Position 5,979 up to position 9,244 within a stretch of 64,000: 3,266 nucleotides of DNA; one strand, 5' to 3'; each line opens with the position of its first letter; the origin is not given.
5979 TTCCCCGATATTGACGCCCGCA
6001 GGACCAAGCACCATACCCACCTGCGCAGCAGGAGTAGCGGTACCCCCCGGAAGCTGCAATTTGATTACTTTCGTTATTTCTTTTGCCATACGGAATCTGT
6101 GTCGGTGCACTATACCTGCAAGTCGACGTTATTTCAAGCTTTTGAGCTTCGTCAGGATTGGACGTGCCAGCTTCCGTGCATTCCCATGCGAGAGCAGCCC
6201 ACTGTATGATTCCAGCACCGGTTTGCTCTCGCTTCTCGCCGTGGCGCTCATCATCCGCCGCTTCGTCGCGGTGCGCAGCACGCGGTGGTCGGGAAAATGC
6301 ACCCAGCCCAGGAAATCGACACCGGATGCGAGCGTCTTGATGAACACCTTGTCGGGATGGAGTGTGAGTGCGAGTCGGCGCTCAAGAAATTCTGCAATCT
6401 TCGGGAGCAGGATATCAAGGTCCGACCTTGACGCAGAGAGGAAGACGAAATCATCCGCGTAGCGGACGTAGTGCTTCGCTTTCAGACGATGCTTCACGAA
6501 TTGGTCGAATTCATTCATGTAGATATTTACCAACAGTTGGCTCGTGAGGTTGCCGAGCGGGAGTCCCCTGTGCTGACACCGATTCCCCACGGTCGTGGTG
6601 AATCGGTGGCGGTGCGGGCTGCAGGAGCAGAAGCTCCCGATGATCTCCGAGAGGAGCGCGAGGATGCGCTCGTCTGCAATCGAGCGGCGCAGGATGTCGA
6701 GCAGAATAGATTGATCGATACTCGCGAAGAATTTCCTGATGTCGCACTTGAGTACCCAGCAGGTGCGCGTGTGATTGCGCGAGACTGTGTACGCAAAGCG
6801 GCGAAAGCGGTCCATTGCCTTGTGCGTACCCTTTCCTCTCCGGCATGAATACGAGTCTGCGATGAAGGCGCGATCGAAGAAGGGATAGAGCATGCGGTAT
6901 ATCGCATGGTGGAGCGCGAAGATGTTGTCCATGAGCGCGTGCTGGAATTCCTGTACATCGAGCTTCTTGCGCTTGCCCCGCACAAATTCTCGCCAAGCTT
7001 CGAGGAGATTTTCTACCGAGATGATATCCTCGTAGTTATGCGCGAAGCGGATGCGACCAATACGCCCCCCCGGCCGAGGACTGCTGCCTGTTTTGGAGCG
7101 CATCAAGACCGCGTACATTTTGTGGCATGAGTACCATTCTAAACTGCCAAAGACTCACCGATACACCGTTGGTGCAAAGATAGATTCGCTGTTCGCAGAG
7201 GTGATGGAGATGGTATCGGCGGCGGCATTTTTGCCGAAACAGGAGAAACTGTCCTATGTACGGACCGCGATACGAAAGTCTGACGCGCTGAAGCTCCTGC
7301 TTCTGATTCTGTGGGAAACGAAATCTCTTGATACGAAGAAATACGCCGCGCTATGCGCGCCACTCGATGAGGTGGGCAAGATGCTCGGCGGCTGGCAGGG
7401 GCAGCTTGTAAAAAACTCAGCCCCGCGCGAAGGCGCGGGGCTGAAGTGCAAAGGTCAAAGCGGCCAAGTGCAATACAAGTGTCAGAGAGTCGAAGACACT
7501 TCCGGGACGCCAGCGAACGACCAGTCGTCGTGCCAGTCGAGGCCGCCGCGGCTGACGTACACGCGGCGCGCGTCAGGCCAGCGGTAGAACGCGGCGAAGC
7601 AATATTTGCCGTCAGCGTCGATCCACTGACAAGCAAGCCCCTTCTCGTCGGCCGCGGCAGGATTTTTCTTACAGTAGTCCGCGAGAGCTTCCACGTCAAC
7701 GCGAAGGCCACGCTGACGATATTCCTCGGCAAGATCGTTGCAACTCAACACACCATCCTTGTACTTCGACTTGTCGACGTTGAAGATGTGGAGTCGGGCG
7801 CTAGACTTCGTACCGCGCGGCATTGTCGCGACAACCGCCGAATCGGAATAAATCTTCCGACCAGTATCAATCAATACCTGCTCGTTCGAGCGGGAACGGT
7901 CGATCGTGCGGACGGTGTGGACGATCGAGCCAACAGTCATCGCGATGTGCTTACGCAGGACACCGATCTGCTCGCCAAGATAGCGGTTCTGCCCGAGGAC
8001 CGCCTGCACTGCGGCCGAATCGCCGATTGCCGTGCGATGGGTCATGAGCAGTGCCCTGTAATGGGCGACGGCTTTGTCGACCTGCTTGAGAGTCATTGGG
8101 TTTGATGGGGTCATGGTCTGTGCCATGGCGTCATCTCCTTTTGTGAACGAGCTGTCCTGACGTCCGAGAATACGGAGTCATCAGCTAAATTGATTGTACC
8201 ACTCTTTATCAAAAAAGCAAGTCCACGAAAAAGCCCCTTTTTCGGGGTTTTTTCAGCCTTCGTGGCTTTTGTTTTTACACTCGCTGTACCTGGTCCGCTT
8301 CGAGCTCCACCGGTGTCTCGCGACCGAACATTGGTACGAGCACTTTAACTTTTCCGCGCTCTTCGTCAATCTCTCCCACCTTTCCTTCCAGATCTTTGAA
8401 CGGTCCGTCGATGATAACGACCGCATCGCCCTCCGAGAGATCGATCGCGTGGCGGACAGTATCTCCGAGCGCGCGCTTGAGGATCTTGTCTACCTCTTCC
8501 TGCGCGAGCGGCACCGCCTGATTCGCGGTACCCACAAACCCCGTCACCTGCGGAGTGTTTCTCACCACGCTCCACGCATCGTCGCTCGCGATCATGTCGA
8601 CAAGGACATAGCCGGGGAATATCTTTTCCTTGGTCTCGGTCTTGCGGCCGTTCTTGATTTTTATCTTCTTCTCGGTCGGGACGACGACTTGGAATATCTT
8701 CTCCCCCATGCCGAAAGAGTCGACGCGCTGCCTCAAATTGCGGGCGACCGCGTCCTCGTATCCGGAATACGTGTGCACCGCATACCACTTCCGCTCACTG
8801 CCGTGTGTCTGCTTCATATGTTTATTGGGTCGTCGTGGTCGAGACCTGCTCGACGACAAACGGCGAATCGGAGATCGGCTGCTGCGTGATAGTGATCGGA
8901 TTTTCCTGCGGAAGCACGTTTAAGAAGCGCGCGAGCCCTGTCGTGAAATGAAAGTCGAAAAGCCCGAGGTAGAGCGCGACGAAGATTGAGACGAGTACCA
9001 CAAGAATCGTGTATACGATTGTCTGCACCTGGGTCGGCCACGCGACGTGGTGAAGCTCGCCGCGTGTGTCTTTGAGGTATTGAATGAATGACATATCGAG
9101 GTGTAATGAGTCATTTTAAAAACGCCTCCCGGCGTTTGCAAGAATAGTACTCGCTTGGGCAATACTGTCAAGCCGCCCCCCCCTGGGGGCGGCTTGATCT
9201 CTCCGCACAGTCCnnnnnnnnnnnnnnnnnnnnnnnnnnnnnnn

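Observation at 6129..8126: DGR-type retroelement inserted between nusG and rplK, splitting the conserved secE-nusG-rplK cluster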

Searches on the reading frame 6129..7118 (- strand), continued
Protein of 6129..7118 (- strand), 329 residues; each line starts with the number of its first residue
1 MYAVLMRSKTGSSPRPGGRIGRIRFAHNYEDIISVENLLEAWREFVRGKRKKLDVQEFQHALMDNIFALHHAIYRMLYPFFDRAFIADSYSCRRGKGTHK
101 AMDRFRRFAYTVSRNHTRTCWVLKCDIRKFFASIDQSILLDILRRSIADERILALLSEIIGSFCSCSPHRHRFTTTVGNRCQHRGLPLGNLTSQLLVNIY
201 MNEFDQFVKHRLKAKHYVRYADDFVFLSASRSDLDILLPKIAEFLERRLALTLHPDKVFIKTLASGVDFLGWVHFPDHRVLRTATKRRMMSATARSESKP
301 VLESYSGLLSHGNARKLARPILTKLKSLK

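Call 88: list_cluster_members(proteins=[P0121, window:6129-7118:-, window:5664-6089:-, window:8275-8820:-])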
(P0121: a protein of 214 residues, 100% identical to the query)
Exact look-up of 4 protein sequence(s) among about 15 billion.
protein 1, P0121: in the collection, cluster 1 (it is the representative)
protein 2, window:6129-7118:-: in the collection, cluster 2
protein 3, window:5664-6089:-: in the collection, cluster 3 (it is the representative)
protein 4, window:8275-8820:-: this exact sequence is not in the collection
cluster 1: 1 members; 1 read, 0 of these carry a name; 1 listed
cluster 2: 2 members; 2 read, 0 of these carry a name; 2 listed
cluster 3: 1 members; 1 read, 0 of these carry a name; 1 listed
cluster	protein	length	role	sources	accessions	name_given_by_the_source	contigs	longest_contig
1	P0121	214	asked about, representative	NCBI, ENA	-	-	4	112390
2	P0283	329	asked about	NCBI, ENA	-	-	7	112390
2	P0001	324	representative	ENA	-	-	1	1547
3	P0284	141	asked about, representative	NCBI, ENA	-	-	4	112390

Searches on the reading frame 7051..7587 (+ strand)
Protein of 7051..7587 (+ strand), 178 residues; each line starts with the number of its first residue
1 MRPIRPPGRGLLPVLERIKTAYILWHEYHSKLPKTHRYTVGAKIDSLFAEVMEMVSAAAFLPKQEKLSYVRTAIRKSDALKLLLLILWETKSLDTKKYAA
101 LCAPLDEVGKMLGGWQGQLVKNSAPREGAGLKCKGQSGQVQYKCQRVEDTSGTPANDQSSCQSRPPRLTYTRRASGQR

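Call 3: search_protein_families(library=pfam, proteins=[window:7051-7587:+], max_evalue=0.01)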
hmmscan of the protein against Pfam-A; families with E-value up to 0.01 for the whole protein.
window:7051-7587:+ (178 aa): 1 family
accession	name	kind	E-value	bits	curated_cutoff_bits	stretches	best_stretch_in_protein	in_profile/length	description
PF22296.2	bAvd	-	9.2e-09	36.2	40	1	27-116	16-104/107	bAvd-like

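Call 8: search_protein_families(library=ncbifam, proteins=[window:7051-7587:+], max_evalue=0.1)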
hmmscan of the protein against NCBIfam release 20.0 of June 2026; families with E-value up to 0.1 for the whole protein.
window:7051-7587:+ (178 aa): 1 family
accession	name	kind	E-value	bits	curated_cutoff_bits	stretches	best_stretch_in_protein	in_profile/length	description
NF033474.1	DivGenRetAVD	equivalog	1.9e-15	57.1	80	1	12-116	1-103/104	diversity-generating retroelement protein Avd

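Call 9: search_protein_families(library=padloc, proteins=[window:7051-7587:+], max_evalue=0.1)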
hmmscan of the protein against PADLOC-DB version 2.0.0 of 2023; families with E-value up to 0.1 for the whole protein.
window:7051-7587:+ (178 aa): 0 families

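Call 33: search_solved_structures(query=window:7051-7587:+, max_evalue=1, show_alignments=2)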
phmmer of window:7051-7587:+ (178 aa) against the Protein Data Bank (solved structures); distinct sequences matched with E-value up to 1: 0.

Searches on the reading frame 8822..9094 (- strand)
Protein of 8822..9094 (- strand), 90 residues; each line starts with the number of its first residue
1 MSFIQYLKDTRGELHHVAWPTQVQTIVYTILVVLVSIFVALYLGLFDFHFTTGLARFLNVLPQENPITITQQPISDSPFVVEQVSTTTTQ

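Call 3: search_protein_families(library=pfam, proteins=[window:8822-9094:-], max_evalue=0.01)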
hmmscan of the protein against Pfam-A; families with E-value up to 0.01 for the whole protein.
window:8822-9094:- (90 aa): 1 family
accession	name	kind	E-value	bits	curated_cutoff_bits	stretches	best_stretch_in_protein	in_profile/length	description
PF00584.25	SecE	-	1.6e-13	50.8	22.7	1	4-57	1-53/55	SecE/Sec61-gamma subunits of protein translocation complex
